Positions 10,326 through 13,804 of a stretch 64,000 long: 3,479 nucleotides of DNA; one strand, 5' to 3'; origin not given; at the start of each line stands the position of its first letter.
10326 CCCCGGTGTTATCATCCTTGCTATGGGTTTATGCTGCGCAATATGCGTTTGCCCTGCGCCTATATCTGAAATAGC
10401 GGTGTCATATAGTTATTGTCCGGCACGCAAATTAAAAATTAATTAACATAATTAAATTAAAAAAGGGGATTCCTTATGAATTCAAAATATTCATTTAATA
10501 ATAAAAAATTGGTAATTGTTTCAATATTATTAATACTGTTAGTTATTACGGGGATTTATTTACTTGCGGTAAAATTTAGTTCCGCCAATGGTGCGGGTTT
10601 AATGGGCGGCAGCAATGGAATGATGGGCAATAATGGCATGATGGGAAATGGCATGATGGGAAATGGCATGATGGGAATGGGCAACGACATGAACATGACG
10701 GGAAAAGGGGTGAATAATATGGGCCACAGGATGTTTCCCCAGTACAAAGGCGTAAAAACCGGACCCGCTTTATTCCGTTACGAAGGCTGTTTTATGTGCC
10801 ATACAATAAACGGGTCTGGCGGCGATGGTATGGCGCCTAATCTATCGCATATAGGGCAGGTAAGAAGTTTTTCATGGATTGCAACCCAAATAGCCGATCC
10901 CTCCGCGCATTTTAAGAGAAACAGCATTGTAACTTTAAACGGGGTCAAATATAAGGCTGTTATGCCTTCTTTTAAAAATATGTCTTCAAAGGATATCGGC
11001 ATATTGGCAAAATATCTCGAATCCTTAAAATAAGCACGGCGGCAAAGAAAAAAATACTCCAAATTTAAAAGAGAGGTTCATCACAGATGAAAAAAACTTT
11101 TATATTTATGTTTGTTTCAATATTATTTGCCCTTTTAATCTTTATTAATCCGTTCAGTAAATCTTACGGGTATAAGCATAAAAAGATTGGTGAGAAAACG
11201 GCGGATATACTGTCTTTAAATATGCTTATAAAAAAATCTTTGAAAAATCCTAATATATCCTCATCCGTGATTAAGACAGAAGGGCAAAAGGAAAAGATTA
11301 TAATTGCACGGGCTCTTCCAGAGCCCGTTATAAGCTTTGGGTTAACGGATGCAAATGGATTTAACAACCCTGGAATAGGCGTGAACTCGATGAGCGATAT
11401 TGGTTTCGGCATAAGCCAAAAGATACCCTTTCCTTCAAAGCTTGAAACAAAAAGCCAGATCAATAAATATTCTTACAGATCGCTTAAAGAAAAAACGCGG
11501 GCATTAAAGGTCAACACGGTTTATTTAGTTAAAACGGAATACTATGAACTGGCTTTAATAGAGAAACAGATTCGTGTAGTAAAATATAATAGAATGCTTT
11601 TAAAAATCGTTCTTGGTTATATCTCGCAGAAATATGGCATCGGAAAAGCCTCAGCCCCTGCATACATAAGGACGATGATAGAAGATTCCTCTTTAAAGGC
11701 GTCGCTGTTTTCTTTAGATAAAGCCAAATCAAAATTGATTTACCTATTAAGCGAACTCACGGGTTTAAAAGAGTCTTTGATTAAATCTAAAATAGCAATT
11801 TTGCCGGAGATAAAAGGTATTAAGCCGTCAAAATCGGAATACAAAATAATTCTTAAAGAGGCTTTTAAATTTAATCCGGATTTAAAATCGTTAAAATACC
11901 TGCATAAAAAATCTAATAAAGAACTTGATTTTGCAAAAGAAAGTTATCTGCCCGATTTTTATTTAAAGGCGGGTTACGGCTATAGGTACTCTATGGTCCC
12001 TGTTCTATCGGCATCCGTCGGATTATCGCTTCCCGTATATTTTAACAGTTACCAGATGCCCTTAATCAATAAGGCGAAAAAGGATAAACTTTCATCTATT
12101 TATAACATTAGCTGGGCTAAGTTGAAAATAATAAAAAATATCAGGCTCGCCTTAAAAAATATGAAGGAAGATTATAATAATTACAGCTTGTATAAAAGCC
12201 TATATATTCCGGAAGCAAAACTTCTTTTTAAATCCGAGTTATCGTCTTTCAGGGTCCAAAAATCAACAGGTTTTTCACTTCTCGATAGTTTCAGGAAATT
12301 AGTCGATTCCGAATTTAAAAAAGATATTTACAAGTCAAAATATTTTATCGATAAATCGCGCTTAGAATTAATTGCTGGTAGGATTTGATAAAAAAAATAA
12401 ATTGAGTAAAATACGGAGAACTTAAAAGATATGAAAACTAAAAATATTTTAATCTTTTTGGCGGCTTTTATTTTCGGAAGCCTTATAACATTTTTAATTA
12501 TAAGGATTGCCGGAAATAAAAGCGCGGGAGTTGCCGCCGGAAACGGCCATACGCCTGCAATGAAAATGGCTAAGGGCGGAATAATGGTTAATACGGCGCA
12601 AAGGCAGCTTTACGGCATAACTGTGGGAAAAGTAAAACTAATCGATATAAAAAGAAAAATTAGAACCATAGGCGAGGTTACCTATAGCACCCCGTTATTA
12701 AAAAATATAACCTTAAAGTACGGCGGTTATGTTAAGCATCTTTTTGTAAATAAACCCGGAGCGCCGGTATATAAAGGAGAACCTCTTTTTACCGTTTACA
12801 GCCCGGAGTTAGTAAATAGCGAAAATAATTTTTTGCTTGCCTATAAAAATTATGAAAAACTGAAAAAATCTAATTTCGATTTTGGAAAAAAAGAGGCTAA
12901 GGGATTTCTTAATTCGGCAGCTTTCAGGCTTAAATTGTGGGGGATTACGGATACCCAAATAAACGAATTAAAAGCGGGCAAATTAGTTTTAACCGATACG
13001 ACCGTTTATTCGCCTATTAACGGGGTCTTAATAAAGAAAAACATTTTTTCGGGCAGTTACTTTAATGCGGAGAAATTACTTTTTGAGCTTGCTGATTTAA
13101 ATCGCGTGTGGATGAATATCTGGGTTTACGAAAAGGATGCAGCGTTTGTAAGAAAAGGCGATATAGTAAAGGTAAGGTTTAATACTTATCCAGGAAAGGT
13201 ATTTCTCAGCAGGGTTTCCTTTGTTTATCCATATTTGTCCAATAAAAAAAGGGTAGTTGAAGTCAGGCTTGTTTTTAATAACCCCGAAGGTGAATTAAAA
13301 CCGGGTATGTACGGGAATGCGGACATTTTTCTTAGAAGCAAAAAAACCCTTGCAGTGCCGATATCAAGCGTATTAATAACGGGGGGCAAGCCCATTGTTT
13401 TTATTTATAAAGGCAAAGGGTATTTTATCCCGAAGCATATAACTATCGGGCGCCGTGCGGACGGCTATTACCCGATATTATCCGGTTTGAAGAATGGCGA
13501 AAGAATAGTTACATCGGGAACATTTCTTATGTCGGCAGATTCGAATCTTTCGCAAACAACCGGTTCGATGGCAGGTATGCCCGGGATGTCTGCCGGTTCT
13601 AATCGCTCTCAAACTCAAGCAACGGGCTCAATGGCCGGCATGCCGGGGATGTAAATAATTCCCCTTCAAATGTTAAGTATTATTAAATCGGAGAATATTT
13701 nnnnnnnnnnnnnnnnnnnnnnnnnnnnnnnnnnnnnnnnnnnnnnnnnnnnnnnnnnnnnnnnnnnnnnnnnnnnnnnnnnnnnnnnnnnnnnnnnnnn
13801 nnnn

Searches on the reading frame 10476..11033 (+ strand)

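Call 13: search_protein_families(library=pfam, proteins=[window:10476-11033:+])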
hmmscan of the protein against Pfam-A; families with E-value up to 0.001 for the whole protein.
window:10476-11033:+ (185 aa): 2 families
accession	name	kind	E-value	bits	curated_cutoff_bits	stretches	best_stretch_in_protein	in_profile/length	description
PF00034.26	Cytochrom_C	-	1.5e-10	42.7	21.3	1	94-185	2-90/90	Cytochrome c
PF13442.11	Cytochrome_CBB3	-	4.3e-05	24.2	27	1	94-181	4-68/68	Cytochrome C oxidase, cbb3-type, subunit III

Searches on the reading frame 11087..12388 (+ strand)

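Call 13: search_protein_families(library=pfam, proteins=[window:11087-12388:+])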
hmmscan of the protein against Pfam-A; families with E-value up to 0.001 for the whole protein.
window:11087-12388:+ (433 aa): 1 family
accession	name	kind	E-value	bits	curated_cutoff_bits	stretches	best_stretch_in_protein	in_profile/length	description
PF02321.23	OEP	-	1.2e-28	100.6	22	2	256-430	5-186/187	Outer membrane efflux protein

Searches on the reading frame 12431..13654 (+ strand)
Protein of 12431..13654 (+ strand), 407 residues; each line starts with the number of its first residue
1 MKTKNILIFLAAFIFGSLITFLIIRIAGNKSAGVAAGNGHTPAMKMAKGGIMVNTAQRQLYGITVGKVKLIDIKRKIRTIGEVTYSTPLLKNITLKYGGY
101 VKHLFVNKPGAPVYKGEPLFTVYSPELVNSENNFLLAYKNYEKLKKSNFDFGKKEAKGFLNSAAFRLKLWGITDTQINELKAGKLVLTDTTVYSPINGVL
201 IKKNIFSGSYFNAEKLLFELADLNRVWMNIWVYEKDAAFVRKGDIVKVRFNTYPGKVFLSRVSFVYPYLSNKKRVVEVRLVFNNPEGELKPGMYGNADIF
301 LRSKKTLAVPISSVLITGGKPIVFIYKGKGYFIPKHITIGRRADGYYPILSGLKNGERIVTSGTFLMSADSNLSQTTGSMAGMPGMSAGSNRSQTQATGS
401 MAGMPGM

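Call 9: search_protein_families(library=pfam, proteins=[window:12431-13654:+])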
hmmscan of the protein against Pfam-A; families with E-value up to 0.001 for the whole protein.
window:12431-13654:+ (407 aa): 2 families
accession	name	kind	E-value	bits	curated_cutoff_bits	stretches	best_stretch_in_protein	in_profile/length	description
PF16576.10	HlyD_D23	-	2.4e-62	210.4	30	1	73-294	2-213/214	Barrel-sandwich domain of CusB or HlyD membrane-fusion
PF13437.12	HlyD_3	-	6.8e-12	46.5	22.2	1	191-292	1-106/106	HlyD family secretion protein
